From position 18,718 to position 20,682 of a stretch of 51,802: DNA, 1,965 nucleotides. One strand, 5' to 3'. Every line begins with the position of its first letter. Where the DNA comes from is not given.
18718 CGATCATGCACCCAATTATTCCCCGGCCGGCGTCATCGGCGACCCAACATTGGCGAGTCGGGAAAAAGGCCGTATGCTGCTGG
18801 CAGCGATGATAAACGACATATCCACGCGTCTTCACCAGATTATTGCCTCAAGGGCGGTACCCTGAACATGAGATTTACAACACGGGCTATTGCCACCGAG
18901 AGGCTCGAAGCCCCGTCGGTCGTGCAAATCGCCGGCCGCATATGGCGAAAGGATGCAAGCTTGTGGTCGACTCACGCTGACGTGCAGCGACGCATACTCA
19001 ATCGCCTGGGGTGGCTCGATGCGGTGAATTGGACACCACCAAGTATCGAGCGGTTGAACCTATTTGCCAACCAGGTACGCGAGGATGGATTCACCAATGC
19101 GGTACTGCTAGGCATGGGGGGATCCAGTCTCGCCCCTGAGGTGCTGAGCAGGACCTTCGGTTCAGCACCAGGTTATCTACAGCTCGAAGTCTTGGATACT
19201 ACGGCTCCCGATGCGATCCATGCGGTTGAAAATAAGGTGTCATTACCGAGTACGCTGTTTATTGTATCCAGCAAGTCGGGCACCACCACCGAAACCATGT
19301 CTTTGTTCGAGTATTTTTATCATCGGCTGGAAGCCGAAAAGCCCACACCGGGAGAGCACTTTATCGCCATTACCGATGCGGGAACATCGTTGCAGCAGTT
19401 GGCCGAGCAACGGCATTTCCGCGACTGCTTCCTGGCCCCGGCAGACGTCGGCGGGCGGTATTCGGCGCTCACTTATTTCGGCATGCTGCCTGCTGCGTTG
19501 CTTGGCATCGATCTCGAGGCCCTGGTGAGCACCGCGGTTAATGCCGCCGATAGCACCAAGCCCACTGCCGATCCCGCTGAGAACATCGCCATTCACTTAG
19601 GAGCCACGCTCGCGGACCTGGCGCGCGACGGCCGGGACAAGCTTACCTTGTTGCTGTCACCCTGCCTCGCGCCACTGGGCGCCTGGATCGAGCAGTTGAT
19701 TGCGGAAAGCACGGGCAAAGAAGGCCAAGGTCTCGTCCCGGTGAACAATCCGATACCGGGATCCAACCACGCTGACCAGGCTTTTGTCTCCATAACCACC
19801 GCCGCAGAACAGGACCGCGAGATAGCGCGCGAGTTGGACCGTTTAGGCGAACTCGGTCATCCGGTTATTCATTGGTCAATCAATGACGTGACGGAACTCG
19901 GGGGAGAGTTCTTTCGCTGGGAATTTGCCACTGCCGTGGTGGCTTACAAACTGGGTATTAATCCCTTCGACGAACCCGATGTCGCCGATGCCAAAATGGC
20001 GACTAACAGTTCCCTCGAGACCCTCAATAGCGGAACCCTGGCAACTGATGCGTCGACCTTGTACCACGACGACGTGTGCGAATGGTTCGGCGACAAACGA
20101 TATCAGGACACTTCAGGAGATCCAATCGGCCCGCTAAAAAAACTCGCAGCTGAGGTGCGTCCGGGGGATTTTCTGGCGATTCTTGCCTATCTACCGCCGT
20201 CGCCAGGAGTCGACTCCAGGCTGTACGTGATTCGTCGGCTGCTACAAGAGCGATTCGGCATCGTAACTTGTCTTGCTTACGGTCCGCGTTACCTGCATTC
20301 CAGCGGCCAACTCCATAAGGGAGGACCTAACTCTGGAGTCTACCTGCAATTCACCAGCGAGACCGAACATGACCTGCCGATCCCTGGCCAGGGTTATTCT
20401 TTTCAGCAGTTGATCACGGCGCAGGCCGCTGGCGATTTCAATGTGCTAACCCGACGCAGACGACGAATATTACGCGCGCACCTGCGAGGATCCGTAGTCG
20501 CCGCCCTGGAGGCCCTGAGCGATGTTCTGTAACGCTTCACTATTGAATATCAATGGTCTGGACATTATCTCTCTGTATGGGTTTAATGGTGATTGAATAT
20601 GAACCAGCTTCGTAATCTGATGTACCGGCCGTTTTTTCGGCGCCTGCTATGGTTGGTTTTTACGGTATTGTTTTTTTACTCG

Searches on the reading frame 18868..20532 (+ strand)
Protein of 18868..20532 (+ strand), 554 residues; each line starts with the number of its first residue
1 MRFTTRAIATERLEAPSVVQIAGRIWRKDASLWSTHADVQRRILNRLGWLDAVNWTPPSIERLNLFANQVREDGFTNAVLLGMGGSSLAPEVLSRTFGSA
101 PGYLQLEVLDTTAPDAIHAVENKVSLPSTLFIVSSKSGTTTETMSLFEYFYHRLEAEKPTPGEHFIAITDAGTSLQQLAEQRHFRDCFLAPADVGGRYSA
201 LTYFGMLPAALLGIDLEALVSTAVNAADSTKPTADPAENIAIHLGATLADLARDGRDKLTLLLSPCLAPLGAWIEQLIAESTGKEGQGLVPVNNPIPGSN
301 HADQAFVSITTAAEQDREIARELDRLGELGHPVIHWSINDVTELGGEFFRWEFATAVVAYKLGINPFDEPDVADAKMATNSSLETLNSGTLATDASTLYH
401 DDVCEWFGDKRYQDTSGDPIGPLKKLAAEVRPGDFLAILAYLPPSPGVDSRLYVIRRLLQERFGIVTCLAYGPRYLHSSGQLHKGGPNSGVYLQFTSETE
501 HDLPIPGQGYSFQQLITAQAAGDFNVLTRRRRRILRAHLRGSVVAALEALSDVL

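Call 47: search_protein_families(library=pfam, proteins=[window:18868-20532:+], max_evalue=0.1)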
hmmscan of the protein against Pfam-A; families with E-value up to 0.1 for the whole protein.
window:18868-20532:+ (554 aa): 1 family
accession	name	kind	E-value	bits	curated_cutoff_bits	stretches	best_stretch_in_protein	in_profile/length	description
PF00342.24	PGI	-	3.3e-12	46.2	22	1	75-285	96-309/486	Phosphoglucose isomerase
